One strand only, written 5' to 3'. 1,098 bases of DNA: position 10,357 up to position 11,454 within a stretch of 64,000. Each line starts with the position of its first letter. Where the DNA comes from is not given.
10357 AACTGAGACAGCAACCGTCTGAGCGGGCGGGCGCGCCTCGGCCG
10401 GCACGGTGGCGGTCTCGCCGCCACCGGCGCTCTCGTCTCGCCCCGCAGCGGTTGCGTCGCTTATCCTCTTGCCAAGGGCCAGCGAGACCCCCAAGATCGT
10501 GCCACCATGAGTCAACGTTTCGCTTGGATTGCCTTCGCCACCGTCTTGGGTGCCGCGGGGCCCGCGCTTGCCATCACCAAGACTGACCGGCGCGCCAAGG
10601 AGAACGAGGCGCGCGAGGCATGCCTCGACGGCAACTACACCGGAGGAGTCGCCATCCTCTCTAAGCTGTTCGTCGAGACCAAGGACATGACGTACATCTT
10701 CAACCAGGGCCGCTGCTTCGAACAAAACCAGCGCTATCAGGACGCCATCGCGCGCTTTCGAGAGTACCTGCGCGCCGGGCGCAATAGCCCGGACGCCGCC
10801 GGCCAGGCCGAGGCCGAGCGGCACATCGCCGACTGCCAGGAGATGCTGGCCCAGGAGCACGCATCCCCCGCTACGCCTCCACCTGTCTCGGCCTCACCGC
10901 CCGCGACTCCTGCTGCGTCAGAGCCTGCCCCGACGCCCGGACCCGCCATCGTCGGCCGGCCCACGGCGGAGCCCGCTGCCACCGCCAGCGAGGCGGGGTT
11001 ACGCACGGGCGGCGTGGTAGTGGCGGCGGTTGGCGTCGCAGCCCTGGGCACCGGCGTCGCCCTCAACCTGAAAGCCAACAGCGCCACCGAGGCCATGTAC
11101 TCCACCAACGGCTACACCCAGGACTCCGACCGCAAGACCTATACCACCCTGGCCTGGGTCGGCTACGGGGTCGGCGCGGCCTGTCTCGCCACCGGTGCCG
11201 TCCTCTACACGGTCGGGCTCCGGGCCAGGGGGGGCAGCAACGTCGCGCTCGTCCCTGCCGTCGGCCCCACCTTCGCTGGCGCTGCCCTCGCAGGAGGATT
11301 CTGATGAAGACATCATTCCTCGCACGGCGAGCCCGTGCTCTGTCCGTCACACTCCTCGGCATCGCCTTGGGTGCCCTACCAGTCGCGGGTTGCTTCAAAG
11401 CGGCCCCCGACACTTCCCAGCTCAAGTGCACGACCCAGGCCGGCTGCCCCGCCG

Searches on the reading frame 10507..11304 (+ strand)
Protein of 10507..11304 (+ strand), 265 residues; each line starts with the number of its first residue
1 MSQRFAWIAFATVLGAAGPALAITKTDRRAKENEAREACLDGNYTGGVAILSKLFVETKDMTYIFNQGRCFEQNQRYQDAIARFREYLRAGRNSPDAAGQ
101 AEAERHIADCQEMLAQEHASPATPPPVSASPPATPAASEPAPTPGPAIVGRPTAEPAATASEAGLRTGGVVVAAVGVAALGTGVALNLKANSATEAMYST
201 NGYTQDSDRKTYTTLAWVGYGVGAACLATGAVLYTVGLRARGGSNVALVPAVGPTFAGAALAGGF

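Call 31: search_protein_families(library=pfam, proteins=[window:10507-11304:+], max_evalue=0.001)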
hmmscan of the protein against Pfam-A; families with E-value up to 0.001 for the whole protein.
window:10507-11304:+ (265 aa): 2 families
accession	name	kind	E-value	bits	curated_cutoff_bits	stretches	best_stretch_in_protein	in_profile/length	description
PF13432.12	TPR_16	-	0.00057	20.7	32.7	0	65-95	35-65/65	Tetratricopeptide repeat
PF19779.4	DUF6264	-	0.00058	20.5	31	1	111-241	20-148/183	Family of unknown function (DUF6264)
